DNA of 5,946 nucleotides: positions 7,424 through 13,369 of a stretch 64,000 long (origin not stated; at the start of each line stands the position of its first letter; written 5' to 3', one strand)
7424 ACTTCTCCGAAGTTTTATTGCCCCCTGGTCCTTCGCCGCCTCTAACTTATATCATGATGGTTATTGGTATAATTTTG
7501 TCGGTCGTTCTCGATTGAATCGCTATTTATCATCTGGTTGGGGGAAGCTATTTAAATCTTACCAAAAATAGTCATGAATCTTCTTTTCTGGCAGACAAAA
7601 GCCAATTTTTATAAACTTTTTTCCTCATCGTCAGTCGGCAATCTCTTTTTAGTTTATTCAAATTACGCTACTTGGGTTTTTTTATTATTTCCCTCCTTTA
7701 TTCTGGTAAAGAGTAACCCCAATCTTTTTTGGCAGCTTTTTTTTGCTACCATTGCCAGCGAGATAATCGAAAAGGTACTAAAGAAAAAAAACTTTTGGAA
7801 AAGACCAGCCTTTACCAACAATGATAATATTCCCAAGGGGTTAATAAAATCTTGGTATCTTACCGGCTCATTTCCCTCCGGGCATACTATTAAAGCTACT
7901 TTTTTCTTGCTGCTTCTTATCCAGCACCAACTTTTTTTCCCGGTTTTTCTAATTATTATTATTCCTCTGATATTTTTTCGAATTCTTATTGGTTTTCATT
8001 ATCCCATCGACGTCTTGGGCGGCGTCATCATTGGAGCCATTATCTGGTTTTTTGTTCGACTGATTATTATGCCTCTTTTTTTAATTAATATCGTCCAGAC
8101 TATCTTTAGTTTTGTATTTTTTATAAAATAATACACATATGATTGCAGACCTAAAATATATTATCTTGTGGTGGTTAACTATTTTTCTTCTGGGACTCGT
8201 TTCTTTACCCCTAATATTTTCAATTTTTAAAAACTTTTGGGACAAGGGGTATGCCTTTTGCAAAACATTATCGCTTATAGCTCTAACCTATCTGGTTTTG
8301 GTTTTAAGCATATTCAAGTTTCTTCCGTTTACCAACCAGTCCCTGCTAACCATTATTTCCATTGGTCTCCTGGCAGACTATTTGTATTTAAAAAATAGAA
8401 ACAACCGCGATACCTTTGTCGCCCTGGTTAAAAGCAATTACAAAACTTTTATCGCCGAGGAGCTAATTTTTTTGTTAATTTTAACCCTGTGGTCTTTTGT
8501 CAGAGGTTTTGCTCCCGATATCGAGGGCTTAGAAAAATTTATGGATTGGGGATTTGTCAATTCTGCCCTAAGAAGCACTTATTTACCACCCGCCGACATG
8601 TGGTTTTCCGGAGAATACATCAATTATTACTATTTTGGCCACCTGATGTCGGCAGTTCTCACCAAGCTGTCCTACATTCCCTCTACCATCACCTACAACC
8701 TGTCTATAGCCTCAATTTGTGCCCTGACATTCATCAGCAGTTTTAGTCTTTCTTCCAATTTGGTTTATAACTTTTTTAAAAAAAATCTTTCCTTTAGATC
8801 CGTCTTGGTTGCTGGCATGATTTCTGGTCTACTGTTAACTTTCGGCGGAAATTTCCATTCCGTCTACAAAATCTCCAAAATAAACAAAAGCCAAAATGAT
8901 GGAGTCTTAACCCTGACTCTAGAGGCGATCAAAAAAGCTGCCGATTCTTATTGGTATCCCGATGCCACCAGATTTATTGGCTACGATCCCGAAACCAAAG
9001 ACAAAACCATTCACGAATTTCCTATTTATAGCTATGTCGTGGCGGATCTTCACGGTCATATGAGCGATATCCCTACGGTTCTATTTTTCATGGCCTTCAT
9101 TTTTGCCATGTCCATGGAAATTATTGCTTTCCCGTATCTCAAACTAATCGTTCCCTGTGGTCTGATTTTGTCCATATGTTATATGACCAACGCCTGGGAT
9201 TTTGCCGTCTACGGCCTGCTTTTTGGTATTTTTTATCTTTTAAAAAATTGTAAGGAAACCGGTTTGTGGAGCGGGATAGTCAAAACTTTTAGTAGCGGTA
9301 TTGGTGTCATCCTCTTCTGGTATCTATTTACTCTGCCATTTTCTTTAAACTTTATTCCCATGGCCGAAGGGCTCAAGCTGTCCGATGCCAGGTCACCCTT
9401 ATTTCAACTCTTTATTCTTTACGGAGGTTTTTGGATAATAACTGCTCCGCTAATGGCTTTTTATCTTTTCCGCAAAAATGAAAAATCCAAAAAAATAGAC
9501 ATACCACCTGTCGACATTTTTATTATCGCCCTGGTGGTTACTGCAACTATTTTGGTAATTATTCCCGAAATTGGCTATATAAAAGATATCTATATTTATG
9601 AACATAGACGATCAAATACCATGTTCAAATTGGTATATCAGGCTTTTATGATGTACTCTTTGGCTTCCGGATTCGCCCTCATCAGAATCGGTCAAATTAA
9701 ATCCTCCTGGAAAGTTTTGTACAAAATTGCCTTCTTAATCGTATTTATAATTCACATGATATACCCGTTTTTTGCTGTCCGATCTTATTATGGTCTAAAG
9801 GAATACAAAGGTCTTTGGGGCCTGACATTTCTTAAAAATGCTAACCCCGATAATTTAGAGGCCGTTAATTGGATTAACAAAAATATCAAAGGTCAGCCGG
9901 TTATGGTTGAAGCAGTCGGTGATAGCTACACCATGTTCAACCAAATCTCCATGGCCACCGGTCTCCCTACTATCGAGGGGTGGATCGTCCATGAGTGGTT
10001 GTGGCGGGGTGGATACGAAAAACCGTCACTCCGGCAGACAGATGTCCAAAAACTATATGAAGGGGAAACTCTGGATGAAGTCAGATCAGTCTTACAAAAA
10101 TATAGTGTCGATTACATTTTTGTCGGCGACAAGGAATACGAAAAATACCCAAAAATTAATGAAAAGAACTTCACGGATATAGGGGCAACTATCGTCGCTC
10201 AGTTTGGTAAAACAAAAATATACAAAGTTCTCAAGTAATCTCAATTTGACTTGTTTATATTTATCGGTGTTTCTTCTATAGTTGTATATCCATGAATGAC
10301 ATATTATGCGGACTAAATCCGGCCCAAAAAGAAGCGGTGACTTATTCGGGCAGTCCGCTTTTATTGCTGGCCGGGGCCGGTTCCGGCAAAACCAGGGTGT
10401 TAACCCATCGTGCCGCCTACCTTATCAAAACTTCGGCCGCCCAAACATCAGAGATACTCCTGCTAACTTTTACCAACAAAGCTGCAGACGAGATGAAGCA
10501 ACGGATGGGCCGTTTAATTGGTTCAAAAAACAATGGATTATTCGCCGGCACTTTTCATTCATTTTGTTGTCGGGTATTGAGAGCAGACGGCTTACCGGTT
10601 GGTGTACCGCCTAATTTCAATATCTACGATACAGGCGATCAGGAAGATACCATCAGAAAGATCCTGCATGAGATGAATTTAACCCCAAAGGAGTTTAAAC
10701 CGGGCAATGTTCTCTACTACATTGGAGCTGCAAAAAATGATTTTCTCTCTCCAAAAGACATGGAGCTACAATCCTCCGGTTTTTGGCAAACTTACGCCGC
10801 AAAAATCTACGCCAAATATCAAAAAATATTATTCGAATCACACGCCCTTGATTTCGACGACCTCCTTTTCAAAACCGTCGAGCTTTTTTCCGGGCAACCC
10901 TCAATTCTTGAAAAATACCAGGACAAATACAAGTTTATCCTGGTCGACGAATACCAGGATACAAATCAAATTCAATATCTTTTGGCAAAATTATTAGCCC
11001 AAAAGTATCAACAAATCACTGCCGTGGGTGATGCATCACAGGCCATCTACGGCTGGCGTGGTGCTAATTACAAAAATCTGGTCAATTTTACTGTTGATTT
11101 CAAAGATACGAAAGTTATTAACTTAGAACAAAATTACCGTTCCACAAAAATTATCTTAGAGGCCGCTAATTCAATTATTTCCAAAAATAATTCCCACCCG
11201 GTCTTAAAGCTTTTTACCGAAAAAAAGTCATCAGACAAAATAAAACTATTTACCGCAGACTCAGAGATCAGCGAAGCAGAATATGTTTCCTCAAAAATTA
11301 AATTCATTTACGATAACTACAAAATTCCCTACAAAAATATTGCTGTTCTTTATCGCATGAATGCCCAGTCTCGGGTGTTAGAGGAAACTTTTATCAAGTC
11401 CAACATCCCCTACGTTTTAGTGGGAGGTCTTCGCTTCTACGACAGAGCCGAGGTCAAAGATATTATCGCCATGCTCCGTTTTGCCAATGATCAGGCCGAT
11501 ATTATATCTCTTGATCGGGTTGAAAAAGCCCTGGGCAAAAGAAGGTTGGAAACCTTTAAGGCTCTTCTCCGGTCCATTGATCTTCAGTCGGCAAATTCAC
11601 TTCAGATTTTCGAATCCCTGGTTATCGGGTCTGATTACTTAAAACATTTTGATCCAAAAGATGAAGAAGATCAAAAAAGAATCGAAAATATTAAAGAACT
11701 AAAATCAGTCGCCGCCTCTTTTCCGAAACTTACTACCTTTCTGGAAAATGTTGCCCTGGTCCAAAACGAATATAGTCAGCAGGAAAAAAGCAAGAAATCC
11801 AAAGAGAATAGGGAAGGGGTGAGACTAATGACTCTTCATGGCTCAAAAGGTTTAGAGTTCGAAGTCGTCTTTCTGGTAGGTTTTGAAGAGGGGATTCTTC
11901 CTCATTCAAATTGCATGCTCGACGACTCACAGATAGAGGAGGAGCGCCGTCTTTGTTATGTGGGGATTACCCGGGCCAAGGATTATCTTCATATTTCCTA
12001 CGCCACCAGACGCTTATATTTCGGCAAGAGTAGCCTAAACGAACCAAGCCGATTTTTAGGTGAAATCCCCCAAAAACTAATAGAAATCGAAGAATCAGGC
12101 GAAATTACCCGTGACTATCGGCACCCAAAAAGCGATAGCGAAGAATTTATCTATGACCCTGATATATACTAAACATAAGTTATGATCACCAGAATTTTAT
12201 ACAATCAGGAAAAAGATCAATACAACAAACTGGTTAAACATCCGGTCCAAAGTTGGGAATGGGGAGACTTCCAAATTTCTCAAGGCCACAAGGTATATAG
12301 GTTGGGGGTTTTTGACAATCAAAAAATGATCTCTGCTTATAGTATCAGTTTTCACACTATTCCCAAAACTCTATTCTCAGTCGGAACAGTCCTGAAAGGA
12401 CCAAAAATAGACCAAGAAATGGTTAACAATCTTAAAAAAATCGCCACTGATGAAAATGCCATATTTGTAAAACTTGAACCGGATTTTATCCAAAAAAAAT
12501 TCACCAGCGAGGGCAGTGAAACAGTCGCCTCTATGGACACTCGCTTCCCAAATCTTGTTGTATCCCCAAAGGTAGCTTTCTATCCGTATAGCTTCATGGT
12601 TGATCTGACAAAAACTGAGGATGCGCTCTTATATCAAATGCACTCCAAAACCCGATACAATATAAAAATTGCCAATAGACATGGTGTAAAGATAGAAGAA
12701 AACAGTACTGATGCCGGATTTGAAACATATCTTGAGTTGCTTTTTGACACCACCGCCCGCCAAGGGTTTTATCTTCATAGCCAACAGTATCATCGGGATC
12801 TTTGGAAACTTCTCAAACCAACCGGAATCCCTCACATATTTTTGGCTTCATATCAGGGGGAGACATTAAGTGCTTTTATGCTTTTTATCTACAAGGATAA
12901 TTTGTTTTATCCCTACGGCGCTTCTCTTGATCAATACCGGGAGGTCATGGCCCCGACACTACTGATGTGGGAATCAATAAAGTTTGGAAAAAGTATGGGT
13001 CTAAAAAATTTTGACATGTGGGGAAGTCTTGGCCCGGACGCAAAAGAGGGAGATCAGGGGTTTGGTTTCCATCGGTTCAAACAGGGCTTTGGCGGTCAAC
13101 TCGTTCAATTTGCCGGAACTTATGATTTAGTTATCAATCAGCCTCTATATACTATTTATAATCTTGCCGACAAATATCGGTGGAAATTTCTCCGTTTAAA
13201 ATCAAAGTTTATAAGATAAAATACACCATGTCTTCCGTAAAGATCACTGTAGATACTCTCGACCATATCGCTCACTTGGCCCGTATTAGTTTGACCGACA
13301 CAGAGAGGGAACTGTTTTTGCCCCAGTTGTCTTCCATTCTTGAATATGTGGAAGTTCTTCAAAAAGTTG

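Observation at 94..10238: Lipid-linked pentose donor plus GT-C glycosyltransferase cluster next to a Pro/Thr-repeat secreted protein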

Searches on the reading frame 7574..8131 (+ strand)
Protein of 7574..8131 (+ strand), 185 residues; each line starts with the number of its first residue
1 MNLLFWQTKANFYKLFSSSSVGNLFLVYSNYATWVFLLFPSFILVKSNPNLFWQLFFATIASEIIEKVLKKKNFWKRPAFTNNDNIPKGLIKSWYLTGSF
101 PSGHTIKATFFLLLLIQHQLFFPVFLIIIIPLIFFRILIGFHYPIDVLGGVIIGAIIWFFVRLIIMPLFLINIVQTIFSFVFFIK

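Call 3: search_protein_families(library=pfam, proteins=[window:7574-8131:+], max_evalue=0.01)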
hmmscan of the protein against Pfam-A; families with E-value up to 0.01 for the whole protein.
window:7574-8131:+ (185 aa): 3 families
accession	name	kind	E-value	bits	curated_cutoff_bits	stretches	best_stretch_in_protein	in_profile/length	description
PF01569.27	PAP2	-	4.6e-15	56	27.2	1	53-164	3-124/130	PAP2 superfamily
PF14378.12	PAP2_3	-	5.7e-10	39.7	27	1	81-158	110-188/190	PAP2 superfamily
PF14360.12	PAP2_C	-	0.00055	20.9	27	1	102-160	8-71/74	PAP2 superfamily C-terminal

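Call 4: search_protein_families(library=ncbifam, proteins=[window:7574-8131:+], max_evalue=0.01)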
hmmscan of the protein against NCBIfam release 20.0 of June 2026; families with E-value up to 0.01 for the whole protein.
window:7574-8131:+ (185 aa): 3 families
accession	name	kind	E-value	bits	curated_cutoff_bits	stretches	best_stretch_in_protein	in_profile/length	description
NF007975.0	PRK10699.1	equivalog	4.6e-07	29.5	261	1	79-160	136-225/254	phosphatidylglycerophosphatase B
NF008813.0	PRK11837.1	equivalog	1.5e-06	28.3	229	1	96-165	101-172/202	undecaprenyl-diphosphate phosphatase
NF047884.1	UdeprDiPSep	equivalog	1.5e-05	25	250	1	25-161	45-183/188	undecaprenyl-diphosphatase SepP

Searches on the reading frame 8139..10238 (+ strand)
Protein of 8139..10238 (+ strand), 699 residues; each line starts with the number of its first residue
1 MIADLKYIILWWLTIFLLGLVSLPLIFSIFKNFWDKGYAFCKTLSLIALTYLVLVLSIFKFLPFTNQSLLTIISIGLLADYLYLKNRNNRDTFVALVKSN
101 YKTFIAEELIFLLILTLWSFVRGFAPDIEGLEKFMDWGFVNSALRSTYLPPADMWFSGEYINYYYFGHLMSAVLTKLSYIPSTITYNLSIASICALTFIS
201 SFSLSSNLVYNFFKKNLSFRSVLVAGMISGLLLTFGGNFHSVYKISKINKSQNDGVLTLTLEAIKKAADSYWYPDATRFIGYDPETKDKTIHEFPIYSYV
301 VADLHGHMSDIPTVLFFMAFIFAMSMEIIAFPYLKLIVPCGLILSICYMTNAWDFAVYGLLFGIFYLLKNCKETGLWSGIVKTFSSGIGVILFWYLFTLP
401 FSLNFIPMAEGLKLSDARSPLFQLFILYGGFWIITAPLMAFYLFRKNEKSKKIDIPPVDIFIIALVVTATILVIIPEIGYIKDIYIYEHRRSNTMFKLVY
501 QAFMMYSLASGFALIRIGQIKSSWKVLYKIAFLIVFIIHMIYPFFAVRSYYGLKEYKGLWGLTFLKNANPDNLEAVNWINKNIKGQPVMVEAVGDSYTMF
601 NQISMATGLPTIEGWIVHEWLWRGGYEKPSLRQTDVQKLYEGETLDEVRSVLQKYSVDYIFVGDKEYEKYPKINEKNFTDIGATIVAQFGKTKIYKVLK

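Call 3: search_protein_families(library=pfam, proteins=[window:8139-10238:+], max_evalue=0.01)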
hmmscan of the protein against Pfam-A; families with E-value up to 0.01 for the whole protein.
window:8139-10238:+ (699 aa): 1 family
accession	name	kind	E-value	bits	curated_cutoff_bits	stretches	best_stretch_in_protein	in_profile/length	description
PF10060.15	DUF2298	-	1.8e-89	301.4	27.8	2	50-447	3-391/488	Uncharacterized membrane protein (DUF2298)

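Call 4: search_protein_families(library=ncbifam, proteins=[window:8139-10238:+], max_evalue=0.01)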
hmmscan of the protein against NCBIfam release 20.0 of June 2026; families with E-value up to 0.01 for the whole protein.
window:8139-10238:+ (699 aa): 1 family
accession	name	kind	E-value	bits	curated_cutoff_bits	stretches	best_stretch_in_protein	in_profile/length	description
TIGR03662.1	Chlor_Arch_YYY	subfamily_domain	1.6e-136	456.9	300.25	2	7-462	4-449/727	chlor_Arch_YYY domain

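Call 34: find_homologous_proteins(query=window:8139-10238:+, max_evalue=0.00001)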
Query window:8139-10238:+ (699 aa): 4272 proteins with E <= 0.00001 among 8000 candidates; the best 120 are listed.
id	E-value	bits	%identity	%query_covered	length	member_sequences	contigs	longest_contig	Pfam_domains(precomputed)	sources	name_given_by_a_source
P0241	0.0e+0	1570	100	100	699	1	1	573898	PF10060.16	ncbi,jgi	ncbi:MAG: DUF2298 domain-containing protein [Candidatus Shapirobacteria bacterium]|jgi:uncharacteriz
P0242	0.0e+0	1382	85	100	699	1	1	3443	PF10060.16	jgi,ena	-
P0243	0.0e+0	1364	84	100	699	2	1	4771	PF10060.16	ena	-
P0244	0.0e+0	1335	82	100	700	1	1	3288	PF10060.16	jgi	-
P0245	2.2e-298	1010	62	100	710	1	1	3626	PF10060.16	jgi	-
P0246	2.2e-297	1006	65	100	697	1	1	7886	PF10060.16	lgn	-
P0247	1.1e-296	1004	64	100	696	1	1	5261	PF10060.16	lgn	-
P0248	1.6e-296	1004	64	100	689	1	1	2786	PF10060.16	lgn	-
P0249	2.2e-296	1003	64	100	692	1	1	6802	PF10060.16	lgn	-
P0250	2.2e-295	1000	63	100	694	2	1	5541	PF10060.16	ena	-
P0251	2.4e-295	1000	64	100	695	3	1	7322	PF10060.16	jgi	-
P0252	4.8e-295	999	63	100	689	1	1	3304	PF10060.16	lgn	-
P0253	1.0e-292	991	62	100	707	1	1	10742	PF10060.16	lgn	-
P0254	1.8e-290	984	63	100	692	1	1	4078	PF10060.16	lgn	-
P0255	7.4e-290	982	63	100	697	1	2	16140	PF10060.16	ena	-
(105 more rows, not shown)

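Call 38: search_solved_structures(query=A3, max_evalue=10, show_alignments=2)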
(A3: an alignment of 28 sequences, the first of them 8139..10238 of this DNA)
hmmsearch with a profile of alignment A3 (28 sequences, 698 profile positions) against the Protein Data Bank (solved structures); distinct sequences matched with E-value up to 10: 2.
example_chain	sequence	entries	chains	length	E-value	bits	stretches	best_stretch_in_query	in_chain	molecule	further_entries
4pf1_A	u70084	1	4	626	1.6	10.4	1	568-630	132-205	Peptidase S15/CocE/NonD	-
8fmw_U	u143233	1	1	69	2.3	9.9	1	617-656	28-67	30S ribosomal protein S21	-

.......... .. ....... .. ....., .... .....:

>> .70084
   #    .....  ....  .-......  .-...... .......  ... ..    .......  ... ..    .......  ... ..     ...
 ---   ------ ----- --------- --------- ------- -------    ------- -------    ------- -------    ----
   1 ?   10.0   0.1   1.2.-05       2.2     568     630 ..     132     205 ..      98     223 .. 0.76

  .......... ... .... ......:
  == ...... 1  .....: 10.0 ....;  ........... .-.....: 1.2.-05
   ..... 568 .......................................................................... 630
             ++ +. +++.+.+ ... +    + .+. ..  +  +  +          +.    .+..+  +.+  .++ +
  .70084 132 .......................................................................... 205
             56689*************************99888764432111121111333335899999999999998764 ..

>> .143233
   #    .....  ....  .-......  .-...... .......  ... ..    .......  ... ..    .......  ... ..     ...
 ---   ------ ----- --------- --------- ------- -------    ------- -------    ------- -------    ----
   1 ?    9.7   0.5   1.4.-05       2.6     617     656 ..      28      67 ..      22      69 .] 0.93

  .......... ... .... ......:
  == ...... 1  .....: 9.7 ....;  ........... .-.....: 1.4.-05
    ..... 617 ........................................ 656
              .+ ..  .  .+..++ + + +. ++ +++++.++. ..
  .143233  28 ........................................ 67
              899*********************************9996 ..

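Call 55: predict_structure(alignment_id=A3)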
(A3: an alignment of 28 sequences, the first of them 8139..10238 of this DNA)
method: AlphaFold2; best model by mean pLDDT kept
length: 699 residues; sequences in the alignment: 28
mean_pLDDT: 78.0   pTM: 0.86
mean pLDDT of the five models: 78.0, 69.0, 68.5, 65.6, 65.3
residues with pLDDT >= 90: 239; 70-90: 267; 50-70: 103; < 50: 90
segments of 3 or more residues with pLDDT < 50: 154-162, 273-296, 404-419, 481-493, 595-606, 618-629
pLDDT, mean of each block of 10 residues (from residue 1): 93 97 94 95 95 89 93 96 94 96 96 95 79 71 81 47 70 94 90 94 95 79 94 77 74 85 78 44 39 47 58 93 82 85 86 79 93 90 90 84 48 41 53 79 65 76 92 63 42 59 89 88 86 86 69 84 79 82 80 47 47 54 43 78 87 84 79 89 91 85
secondary structure, 60 per line:
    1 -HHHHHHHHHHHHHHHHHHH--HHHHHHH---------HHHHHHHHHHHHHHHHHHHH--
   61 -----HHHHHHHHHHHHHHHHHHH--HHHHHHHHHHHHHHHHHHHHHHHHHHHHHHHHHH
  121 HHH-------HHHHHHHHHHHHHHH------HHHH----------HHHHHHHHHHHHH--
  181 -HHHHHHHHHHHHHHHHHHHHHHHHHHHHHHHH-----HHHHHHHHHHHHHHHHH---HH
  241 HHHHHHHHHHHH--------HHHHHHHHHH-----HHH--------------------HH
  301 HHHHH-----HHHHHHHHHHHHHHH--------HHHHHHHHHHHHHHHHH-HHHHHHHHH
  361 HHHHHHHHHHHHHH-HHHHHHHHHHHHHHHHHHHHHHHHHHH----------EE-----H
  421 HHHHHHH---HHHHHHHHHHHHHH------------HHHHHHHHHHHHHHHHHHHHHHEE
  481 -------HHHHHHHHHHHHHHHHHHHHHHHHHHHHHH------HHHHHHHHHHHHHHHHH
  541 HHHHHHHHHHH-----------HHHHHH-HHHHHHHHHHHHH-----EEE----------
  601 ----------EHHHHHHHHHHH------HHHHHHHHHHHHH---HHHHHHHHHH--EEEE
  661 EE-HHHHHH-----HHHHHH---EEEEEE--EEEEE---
elements in order (helices of 4 or more, strands of 3 or more residues): H2-20 H23-29 H39-58 H66-84 H87-123 H131-145 H152-155 H166-178 H182-213 H219-235 H239-252 H261-270 H299-305 H311-325 H334-350 H352-374 H376-402 H420-427 H431-444 H457-478 H488-517 H524-551 H563-568 H570-582 E588-590 H612-622 H629-641 H645-654 E657-662 H664-669 H675-680 E684-689 E692-696

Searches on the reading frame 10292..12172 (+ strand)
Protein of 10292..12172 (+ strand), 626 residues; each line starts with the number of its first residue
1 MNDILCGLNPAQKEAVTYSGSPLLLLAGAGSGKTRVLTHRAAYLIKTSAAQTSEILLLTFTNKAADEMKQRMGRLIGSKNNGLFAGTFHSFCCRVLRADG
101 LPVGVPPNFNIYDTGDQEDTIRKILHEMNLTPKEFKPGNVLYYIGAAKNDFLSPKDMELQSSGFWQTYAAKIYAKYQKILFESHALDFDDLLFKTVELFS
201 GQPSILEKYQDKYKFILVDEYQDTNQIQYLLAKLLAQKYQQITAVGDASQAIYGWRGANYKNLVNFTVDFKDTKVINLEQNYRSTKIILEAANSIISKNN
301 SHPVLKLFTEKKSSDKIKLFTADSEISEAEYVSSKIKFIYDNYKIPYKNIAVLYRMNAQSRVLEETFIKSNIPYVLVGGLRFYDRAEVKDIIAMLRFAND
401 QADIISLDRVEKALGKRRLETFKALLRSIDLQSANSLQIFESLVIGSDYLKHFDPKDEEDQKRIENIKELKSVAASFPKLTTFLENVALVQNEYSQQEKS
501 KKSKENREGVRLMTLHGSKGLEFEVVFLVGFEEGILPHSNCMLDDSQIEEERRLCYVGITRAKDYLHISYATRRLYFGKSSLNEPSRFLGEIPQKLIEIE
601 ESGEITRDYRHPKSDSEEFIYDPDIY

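Call 8: search_protein_families(library=pfam, proteins=[window:10292-12172:+], max_evalue=0.001)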
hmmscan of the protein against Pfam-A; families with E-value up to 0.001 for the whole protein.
window:10292-12172:+ (626 aa): 7 families
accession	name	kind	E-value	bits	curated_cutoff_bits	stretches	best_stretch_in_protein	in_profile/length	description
PF00580.27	UvrD-helicase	-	6.4e-84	282.3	23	1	8-271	1-271/271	UvrD/REP helicase N-terminal domain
PF13361.12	UvrD_C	-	1.4e-61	209.3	25.6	2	276-433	1-166/350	UvrD-like helicase C-terminal domain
PF13245.12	AAA_19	-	1.7e-24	87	25.1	1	12-254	1-132/134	AAA domain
PF13538.12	UvrD_C_2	-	2e-08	34.4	27.4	1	510-568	2-51/52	UvrD-like helicase C-terminal domain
PF13604.12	AAA_30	-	1.8e-07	31.5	27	0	8-73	2-67/191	AAA domain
PF01443.25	Viral_helicase1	-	4.6e-07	30.3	21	0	499-568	166-226/228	Viral superfamily 1 RNA helicase core domain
PF13087.12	AAA_12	-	0.00043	20.3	27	0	462-568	84-190/195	AAA domain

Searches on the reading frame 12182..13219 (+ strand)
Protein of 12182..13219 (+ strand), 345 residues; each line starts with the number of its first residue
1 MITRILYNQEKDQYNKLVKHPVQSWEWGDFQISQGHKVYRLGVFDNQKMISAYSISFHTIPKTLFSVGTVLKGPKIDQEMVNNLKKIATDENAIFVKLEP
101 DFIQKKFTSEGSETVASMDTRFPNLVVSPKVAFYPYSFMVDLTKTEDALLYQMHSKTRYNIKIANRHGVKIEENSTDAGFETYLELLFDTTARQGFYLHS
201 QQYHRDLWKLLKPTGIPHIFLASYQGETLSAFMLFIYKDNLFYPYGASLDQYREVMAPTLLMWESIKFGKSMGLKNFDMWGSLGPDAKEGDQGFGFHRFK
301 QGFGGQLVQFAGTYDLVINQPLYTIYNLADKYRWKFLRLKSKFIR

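Call 8: search_protein_families(library=pfam, proteins=[window:12182-13219:+], max_evalue=0.001)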
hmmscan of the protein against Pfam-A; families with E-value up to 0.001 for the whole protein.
window:12182-13219:+ (345 aa): 2 families
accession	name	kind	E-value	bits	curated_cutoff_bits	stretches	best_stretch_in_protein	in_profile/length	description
PF02388.22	FemAB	-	1.2e-34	120.3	24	2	16-209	11-225/406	FemAB family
PF13480.13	Acetyltransf_6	-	1.2e-11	45.4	22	1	156-281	2-136/143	Acetyltransferase (GNAT) domain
